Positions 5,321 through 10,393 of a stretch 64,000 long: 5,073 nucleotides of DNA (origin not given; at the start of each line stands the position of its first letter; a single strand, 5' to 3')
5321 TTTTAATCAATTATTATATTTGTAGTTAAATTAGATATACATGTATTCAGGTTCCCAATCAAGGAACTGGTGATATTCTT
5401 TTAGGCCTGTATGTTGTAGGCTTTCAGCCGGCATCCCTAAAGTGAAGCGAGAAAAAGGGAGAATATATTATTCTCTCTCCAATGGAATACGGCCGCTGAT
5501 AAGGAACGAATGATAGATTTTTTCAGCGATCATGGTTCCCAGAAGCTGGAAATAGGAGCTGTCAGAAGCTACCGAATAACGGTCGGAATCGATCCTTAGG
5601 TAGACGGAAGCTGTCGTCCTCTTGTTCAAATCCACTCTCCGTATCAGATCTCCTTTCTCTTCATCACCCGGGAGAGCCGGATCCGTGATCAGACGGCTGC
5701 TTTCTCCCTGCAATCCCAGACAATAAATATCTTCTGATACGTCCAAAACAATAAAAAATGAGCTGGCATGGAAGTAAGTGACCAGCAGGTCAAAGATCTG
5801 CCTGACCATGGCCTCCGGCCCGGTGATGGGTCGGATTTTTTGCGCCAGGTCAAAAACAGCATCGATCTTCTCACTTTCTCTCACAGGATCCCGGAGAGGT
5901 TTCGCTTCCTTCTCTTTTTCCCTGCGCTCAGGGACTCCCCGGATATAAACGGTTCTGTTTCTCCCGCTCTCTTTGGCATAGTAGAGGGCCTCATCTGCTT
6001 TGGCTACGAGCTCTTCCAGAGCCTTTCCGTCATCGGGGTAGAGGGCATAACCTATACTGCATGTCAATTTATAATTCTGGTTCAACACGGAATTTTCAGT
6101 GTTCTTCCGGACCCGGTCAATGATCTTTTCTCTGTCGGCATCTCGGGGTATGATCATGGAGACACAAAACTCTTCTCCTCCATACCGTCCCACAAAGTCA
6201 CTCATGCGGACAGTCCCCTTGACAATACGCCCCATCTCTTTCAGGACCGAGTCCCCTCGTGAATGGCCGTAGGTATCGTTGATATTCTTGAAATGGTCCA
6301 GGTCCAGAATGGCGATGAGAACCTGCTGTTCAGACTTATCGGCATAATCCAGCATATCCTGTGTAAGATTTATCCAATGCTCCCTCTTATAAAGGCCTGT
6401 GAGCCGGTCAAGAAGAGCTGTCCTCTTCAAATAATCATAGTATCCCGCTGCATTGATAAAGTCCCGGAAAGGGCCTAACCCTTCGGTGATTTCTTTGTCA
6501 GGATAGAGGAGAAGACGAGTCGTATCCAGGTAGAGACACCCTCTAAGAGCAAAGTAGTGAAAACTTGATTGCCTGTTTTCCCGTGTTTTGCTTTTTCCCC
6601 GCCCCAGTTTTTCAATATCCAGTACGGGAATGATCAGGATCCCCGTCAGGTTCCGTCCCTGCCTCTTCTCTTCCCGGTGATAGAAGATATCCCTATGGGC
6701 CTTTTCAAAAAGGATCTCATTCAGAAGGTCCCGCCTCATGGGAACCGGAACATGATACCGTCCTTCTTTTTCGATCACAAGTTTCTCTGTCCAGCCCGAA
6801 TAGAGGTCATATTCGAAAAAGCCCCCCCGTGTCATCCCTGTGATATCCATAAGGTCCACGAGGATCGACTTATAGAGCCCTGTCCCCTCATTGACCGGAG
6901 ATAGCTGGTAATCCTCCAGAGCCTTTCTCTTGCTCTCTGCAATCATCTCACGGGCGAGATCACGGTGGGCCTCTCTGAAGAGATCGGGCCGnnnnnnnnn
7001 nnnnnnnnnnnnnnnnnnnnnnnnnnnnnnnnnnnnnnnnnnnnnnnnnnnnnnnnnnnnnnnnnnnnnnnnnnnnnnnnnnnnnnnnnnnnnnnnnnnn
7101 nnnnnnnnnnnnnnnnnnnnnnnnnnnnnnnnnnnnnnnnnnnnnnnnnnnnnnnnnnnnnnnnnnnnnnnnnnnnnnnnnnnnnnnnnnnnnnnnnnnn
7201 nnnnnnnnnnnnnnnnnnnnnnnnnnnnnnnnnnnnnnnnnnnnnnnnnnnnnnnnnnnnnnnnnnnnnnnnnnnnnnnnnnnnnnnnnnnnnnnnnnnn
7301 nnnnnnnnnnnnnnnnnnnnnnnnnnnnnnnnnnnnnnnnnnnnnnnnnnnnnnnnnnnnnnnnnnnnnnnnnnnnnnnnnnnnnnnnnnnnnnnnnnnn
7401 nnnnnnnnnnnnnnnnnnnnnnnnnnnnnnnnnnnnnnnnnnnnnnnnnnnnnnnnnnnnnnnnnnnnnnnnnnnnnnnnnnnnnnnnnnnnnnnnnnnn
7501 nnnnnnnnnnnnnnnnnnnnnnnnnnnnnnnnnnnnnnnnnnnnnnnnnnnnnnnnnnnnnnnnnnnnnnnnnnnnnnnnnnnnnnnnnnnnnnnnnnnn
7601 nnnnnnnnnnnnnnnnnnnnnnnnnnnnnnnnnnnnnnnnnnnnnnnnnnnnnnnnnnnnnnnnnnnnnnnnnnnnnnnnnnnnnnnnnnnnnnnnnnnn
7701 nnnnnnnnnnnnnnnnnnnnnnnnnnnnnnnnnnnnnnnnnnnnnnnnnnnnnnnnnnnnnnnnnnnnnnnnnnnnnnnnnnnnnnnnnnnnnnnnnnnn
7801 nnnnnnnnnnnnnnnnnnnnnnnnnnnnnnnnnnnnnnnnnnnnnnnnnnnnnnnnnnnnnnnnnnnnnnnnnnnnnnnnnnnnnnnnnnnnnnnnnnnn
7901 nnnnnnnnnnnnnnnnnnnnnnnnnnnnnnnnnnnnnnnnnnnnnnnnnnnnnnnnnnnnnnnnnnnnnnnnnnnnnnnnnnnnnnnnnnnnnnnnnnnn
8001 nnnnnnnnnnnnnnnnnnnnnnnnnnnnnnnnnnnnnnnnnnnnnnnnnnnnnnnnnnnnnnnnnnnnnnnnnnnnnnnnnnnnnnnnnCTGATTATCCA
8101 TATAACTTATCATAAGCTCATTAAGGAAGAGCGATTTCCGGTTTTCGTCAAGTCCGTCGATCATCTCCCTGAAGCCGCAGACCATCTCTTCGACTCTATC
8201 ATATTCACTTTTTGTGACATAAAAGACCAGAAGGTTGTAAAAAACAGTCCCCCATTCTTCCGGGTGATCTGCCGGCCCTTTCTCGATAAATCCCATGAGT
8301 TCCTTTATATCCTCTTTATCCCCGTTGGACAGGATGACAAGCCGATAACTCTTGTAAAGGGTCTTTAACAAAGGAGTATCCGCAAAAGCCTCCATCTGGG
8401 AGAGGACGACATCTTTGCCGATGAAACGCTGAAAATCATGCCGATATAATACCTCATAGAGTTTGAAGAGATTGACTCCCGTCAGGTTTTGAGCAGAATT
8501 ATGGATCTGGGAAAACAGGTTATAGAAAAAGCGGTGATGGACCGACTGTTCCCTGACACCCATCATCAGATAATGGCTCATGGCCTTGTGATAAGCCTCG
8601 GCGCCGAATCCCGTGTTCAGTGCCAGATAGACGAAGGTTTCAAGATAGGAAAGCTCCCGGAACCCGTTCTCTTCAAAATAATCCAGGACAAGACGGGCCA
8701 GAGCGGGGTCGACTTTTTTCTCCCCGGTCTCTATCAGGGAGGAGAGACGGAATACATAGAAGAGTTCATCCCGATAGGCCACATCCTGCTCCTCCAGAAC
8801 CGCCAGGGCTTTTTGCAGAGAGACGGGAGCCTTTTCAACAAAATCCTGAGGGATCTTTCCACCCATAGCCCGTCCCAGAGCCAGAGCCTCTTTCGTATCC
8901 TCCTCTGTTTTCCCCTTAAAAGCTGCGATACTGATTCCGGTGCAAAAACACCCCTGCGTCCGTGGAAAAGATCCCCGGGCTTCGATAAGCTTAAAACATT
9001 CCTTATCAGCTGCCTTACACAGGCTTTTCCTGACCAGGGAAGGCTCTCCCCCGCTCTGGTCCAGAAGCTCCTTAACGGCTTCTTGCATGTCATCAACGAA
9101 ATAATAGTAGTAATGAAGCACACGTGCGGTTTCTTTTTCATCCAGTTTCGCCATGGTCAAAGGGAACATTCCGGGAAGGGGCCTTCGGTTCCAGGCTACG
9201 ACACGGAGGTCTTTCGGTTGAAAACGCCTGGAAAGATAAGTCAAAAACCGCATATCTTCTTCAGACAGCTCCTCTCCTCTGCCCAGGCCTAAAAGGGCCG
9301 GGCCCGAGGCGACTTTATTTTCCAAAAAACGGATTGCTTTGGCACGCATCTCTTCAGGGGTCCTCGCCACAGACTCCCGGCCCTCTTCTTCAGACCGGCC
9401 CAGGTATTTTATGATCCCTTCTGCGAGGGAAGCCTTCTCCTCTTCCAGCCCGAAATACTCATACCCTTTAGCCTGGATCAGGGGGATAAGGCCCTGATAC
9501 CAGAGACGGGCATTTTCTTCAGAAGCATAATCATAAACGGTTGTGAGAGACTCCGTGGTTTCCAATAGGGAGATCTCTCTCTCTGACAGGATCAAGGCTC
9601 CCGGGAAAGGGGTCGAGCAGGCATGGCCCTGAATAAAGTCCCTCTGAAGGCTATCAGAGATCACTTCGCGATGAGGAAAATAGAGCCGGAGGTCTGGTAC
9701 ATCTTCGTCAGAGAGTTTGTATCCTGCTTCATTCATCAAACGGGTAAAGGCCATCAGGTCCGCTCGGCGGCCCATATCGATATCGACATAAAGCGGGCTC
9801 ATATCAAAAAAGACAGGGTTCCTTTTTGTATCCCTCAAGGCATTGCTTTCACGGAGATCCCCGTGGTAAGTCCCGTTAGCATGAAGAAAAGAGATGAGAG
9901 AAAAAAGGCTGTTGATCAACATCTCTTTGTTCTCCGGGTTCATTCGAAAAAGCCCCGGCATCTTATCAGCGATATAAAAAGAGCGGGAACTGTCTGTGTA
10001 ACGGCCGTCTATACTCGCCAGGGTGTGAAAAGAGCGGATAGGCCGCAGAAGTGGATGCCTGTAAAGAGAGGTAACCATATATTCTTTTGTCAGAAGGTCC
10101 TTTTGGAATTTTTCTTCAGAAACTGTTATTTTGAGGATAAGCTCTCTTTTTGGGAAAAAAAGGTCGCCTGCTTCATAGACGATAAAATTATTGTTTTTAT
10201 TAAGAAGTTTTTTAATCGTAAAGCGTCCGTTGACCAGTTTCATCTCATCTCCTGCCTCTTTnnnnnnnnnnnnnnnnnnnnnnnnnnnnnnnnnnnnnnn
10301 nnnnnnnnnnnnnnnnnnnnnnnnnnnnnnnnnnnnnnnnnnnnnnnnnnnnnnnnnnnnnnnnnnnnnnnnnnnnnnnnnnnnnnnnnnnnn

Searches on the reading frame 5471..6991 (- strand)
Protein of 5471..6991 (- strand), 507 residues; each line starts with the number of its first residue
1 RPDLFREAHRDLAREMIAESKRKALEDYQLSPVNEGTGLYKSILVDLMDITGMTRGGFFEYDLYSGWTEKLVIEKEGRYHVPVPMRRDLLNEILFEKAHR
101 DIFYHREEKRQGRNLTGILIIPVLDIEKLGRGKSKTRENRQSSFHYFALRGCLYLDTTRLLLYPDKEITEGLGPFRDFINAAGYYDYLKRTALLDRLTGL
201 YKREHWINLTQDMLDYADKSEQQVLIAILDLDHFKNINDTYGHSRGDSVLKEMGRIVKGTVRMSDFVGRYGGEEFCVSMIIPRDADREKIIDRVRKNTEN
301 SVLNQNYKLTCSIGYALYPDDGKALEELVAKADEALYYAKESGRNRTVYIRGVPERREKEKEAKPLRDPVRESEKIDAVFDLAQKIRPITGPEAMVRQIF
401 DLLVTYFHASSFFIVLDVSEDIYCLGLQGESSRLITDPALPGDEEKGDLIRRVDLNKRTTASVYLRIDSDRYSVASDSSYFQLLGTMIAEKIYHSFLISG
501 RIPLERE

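Call 72: predict_structure(alignment_id=A8)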
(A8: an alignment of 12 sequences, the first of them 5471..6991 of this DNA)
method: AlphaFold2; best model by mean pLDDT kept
length: 507 residues; sequences in the alignment: 12
mean_pLDDT: 75.4   pTM: 0.40
mean pLDDT of the five models: 75.4, 74.2, 69.7, 69.5, 65.3
residues with pLDDT >= 90: 97; 70-90: 251; 50-70: 106; < 50: 53
segments of 3 or more residues with pLDDT < 50: 30-33, 126-147, 188-198, 357-367
pLDDT, mean of each block of 10 residues (from residue 1): 64 73 64 61 83 85 80 71 76 75 72 66 58 31 41 78 61 65 52 45 75 81 92 77 73 86 78 84 86 93 88 95 91 92 91 65 43 77 73 89 89 89 84 70 72 88 89 84 92 87 66
secondary structure, 60 per line:
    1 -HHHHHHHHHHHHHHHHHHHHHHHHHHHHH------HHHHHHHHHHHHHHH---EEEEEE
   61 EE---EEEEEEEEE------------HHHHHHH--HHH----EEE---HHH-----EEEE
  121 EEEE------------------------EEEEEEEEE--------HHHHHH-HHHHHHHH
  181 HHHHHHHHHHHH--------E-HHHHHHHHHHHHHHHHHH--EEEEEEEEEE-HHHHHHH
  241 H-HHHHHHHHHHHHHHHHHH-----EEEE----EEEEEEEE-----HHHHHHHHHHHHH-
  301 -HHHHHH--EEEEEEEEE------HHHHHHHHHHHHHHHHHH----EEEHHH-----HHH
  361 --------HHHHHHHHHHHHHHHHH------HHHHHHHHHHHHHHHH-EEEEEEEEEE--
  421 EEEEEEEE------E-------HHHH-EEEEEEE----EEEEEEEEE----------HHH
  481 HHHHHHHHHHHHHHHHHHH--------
elements in order: H2-30 H37-51 E55-62 E66-74 H87-93 E103-105 E117-124 E149-157 H166-171 H173-192 H203-220 E223-232 H234-241 H243-260 E266-269 E274-281 H287-299 H302-307 E310-318 H325-342 E347-349 H369-385 H392-407 E409-418 E421-428 H443-446 E448-454 E459-467 H478-499
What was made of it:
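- Model 2 has low inter-domain confidence (pTM 0.40, call 72).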

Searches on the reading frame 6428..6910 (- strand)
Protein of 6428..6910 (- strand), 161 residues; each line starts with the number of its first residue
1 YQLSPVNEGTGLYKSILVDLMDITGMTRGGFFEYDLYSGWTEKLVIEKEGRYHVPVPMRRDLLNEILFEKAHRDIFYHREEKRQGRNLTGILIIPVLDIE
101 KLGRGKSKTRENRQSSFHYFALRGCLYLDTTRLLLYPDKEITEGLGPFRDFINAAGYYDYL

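Call 77: search_solved_structures(query=A9, max_evalue=10, show_alignments=2)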
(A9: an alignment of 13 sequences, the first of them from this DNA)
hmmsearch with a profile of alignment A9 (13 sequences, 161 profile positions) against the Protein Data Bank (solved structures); distinct sequences matched with E-value up to 10: 9.
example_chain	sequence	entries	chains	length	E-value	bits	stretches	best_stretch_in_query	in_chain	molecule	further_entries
6baf_A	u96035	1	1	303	0.23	14.2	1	6-37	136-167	Photoreceptor-histidine kinase BphP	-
6bak_A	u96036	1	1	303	0.23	14.2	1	6-37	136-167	Photoreceptor-histidine kinase BphP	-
4rq9_A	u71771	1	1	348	0.29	13.9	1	6-37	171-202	Photoreceptor-histidine kinase BphP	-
6bao_A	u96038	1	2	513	0.56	12.9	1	6-37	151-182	Photoreceptor-histidine kinase BphP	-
6bap_A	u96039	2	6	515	0.56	12.9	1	6-37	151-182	Photoreceptor-histidine kinase BphP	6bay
3jbn_AT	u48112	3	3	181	0.76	12.5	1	8-83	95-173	60S ribosomal protein eL19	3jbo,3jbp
3j79_T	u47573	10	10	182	0.77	12.5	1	8-83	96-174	60S ribosomal protein eL19 | 60S ribosomal protein L19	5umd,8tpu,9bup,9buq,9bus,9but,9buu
9hbn_A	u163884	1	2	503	1.2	11.9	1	104-141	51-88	MoFe nitrogenase subunit D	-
8bts_A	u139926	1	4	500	1.2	11.9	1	104-141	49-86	Nitrogenase protein alpha chain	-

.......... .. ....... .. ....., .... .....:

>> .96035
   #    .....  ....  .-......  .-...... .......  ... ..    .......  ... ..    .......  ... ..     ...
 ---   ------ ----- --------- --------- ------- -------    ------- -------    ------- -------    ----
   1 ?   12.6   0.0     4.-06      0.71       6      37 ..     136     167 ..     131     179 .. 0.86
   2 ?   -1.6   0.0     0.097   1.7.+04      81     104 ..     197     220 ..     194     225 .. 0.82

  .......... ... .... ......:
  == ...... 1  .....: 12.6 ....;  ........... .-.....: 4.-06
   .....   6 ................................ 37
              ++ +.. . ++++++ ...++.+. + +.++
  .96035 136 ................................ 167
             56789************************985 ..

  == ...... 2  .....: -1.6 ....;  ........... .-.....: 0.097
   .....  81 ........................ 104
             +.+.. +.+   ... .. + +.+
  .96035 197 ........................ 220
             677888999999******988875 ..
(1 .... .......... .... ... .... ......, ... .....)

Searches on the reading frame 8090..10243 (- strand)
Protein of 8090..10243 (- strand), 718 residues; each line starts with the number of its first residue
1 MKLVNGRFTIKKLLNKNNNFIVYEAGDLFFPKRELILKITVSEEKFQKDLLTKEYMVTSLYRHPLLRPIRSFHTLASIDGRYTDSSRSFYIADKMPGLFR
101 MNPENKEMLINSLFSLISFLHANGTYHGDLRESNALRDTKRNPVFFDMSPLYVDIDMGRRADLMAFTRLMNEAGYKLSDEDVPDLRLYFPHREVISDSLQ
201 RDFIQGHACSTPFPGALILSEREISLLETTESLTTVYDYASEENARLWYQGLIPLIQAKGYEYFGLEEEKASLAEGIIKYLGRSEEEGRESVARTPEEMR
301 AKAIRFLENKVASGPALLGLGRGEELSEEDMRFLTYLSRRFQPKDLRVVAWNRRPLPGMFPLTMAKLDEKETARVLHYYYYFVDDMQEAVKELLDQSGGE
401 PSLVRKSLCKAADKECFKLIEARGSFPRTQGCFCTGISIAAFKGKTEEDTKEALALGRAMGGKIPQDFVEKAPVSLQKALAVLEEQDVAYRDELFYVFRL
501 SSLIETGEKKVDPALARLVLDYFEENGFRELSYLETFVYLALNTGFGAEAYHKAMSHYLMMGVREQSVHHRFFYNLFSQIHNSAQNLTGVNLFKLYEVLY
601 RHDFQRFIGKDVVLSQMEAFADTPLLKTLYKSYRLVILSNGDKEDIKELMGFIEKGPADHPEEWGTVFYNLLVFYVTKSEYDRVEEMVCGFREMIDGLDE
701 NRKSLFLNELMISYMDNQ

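Call 11: find_homologous_proteins(query=window:8090-10243:-, max_evalue=0.001)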
Query seq(718 aa): 8000 candidates shared short words with the query, none scored E <= 0.001.

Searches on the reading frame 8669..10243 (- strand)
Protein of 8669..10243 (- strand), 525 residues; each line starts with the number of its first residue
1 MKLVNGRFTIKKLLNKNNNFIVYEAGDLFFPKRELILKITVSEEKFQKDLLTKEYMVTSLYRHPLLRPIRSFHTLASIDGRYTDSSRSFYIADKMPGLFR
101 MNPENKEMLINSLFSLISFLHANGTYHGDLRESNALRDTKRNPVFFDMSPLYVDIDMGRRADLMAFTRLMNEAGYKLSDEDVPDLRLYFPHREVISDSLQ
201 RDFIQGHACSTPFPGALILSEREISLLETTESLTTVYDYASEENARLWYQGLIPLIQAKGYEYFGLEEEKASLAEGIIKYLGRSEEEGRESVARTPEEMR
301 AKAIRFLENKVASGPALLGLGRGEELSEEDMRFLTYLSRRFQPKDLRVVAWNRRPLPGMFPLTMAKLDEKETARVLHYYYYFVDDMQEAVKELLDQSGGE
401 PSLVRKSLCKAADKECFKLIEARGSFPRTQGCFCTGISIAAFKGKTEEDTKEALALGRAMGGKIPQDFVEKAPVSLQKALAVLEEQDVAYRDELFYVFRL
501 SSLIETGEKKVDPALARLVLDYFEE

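Call 60: predict_structure(alignment_id=A7)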
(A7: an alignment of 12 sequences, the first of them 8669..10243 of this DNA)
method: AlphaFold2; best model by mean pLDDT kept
length: 525 residues; sequences in the alignment: 12
mean_pLDDT: 86.3   pTM: 0.87
mean pLDDT of the five models: 86.3, 74.9, 73.7, 68.9, 58.8
residues with pLDDT >= 90: 270; 70-90: 199; 50-70: 47; < 50: 9
segments of 3 or more residues with pLDDT < 50: 285-290, 506-508
pLDDT, mean of each block of 10 residues (from residue 1): 87 91 91 92 90 94 92 88 86 92 91 94 91 86 89 87 91 84 63 85 93 95 73 92 94 92 83 88 56 77 92 90 91 95 93 93 94 96 90 89 92 88 85 72 79 82 86 89 83 84 55 72 67
secondary structure, 60 per line:
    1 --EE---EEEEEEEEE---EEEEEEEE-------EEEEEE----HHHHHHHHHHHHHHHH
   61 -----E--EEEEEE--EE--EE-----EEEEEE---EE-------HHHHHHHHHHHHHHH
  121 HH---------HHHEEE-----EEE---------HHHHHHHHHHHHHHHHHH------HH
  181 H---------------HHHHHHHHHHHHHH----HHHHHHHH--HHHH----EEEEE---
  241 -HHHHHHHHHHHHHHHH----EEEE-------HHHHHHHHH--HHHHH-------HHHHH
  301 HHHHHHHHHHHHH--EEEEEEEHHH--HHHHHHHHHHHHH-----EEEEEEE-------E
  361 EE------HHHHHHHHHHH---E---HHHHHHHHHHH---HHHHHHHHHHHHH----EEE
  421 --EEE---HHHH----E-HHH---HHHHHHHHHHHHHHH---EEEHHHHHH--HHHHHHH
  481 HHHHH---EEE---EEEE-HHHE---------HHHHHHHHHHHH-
elements in order: E8-16 E20-27 E35-40 H45-60 E69-74 E88-93 H106-122 E135-137 E143-145 H155-172 H197-210 H215-222 H225-228 E233-237 H242-257 E262-265 H273-281 H284-288 H296-313 E316-322 H328-340 E346-352 E360-362 H369-379 H387-397 H401-413 E418-420 E423-425 H429-432 H445-459 E463-465 H466-471 H474-485 E489-491 E495-498 H513-524
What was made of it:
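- On Hanks-type (eukaryotic-like) protein kinase superfamily: Model pLDDT about 90 (call 60).
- On STAND NTPases (AAA_16 / NB-ARC / MalT type): DSSP order: b1 233-237, a1 242-257, b2 262-265, b3 316-322, b4 346-352, b5 360-362, three lid helices, winged helix 445-498 (call 60).
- AlphaFold model of residues 1-525: pLDDT 86, pTM 0.87 (call 60).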

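Call 63: fold_search(model_id=the predicted structure, library=pdb)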
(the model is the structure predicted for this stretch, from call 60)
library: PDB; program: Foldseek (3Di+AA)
matches with E <= 10: 1969; with E <= 0.001: 1789
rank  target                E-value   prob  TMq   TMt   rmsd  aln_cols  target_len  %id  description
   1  3pg1                  5.2e-08  1.00  0.26  0.38  12.7       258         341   12  MAP kinase LmaMPK10 from Leishmania major (1.95 angs resolution) (released 2011-11-16)
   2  4qny_A                5.5e-08  1.00  0.28  0.42   3.5       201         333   13  Crystal structure of MapK from Leishmania donovani, LDBPK_331470 (released 2014-07-09)
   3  4qny_B                5.7e-08  1.00  0.27  0.41   4.4       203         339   13  Crystal structure of MapK from Leishmania donovani, LDBPK_331470 (released 2014-07-09)
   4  7p1l_B                8.2e-08  1.00  0.26  0.44   3.9       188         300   18  The MARK3 Kinase Domain Bound To AA-CS-1-008 (released 2021-07-14)
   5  3oz6_B                9.6e-08  1.00  0.26  0.39  17.4       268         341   14  Crystal structure of MapK from Cryptosporidium Parvum, cgd2_1960 (released 2010-12-08)
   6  5z33                  9.6e-08  1.00  0.25  0.34  26.4       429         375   12  Crystal structure of Mitogen-activated Protein Kinase Mps1 in Magnaporthe oryzae (released 2019-03-20)
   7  9ks6                  1.0e-07  1.00  0.28  0.54   6.2       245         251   18  The crystal structure of AURKA in complex with K-CNBA-1 (released 2025-12-03)
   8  4l7f                  1.0e-07  1.00  0.27  0.39  20.1       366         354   13  Co-crystal Structure of JNK1 and AX13587 (released 2013-08-21)
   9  8r4o_C                1.2e-07  1.00  0.27  0.42   9.9       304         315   12  Salt inducible kinase 3 in complex with inhibitor (released 2024-03-27)
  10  8r4o_A                1.4e-07  1.00  0.28  0.44   8.9       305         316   12  Salt inducible kinase 3 in complex with inhibitor (released 2024-03-27)
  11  5byy                  1.4e-07  1.00  0.28  0.42  20.0       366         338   13  ERK5 IN COMPLEX WITH SMALL MOLECULE (released 2016-05-04)
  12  5eak_B                1.5e-07  1.00  0.26  0.44   4.3       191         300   16  Optimization of Microtubule Affinity Regulating Kinase (MARK) Inhibitors with Improved Physical Properties (released 2016-02-17)
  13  4bfm                  1.6e-07  1.00  0.26  0.42  12.7       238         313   15  The crystal structure of mouse PK38 (released 2014-02-12)
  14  8r4u_A                1.7e-07  1.00  0.26  0.41  10.2       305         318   13  Structure of salt-inducible kinase 3 with inhibitors (released 2024-03-27)
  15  2b9f                  1.8e-07  1.00  0.27  0.41  10.5       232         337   15  Crystal structure of non-phosphorylated Fus3 (released 2006-01-03)
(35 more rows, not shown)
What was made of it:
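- On Hanks-type (eukaryotic-like) protein kinase superfamily: Foldseek vs PDB: E 5e-8, probability 1.00, and all 50 listed hits are protein kinases (call 63).
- Kinase fold: Foldseek gave 1789 hits at E<=1e-3 and every one of the 50 listed is a protein kinase (call 63).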

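Call 99: find_related_loci(query=A7, collection=metagenome_contigs, flank=10000)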
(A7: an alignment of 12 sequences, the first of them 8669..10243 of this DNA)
Query A7 (525 aa) in metagenome_contigs; peptide patterns used: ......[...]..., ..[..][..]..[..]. (x = any residue, [..] = any of these).
206 stretches matched a pattern; 11 encode a relative of the query (tblastn E <= 1e-3); 7 distinct loci.
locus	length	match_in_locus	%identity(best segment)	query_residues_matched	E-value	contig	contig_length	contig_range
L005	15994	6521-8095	95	1-525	0e+0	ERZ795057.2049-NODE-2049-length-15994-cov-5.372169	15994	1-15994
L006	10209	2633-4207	71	1-525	0e+0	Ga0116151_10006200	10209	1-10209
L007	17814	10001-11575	67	1-525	0e+0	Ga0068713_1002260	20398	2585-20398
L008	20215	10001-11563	59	1-521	0e+0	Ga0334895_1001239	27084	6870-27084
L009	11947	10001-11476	40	1-506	6e-114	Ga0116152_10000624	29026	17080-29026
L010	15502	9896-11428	38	1-524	4e-110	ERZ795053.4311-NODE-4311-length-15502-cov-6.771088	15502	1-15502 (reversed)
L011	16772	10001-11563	60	1-521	0e+0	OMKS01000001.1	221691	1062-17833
